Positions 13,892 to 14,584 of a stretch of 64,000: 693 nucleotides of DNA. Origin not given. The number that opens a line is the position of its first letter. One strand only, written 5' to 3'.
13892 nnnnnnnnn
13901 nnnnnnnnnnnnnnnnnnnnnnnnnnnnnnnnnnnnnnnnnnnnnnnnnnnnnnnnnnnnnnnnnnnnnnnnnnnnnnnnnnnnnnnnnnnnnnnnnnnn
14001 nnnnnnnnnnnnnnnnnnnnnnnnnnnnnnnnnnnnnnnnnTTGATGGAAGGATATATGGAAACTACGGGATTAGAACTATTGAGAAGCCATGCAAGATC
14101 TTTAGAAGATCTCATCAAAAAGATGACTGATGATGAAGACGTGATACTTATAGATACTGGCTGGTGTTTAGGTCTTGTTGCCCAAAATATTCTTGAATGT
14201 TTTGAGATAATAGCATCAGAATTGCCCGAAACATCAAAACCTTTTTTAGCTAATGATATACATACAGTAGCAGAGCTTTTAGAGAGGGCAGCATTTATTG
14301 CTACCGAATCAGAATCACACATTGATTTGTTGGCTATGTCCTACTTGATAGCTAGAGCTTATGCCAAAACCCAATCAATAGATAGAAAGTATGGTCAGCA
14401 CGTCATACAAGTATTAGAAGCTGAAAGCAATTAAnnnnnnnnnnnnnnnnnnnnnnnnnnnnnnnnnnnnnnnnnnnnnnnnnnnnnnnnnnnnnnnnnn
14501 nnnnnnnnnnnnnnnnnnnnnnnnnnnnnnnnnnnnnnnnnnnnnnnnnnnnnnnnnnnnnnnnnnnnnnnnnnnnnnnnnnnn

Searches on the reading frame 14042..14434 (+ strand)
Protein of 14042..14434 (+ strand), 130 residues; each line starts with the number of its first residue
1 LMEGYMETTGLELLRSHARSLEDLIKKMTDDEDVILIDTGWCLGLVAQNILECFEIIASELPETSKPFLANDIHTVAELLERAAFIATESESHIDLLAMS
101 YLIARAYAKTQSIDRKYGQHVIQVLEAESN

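Call 3: search_protein_families(library=pfam, proteins=[window:14042-14434:+], max_evalue=1)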
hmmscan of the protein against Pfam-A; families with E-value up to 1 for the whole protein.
window:14042-14434:+ (130 aa): 1 family
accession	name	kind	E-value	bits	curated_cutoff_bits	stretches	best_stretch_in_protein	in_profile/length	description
PF13614.12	AAA_31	-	0.027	14.8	27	1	16-52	102-138/177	AAA domain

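Call 4: search_protein_families(library=padloc, proteins=[window:14042-14434:+], max_evalue=1)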
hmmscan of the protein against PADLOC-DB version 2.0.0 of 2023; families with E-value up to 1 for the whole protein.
window:14042-14434:+ (130 aa): 0 families

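Call 5: search_protein_families(library=phrogs, proteins=[window:14042-14434:+], max_evalue=0.1)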
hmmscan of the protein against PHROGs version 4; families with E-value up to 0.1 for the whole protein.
window:14042-14434:+ (130 aa): 0 families

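Call 73: search_solved_structures(query=window:14057-14431:+, max_evalue=1)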
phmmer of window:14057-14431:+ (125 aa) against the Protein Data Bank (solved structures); distinct sequences matched with E-value up to 1: 8.
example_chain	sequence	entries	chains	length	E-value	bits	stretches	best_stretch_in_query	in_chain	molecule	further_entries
5dcq_A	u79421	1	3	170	0.02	18.2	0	13-42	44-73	artificial repeat proteins (alphaREP3)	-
3ez2_A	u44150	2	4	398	0.039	17.3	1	12-84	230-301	Plasmid partition protein A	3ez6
3ez7_A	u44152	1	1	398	0.04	17.2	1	12-84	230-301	Plasmid partition protein A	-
4xvp_D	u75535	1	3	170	0.047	17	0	13-52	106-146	BGFP-C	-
6veh_A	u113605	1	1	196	0.12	15.7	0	13-43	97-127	HEAT repeat domain-containing protein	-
7p0h_A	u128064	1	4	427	0.17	15.2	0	13-43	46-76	Helicobacter pylori ComF fused to an artificial alphaREP crystallization helper (named B2)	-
4jw2_A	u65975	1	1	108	0.29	14.4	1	13-53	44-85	A3 artificial protein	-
6g4j_B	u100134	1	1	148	0.39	14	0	13-42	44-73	alphaREP bE8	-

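Call 97: search_protein_families(library=ncbifam, proteins=[window:14042-14434:+], max_evalue=0.01)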
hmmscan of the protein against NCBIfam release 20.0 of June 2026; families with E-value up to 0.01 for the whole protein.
window:14042-14434:+ (130 aa): 0 families
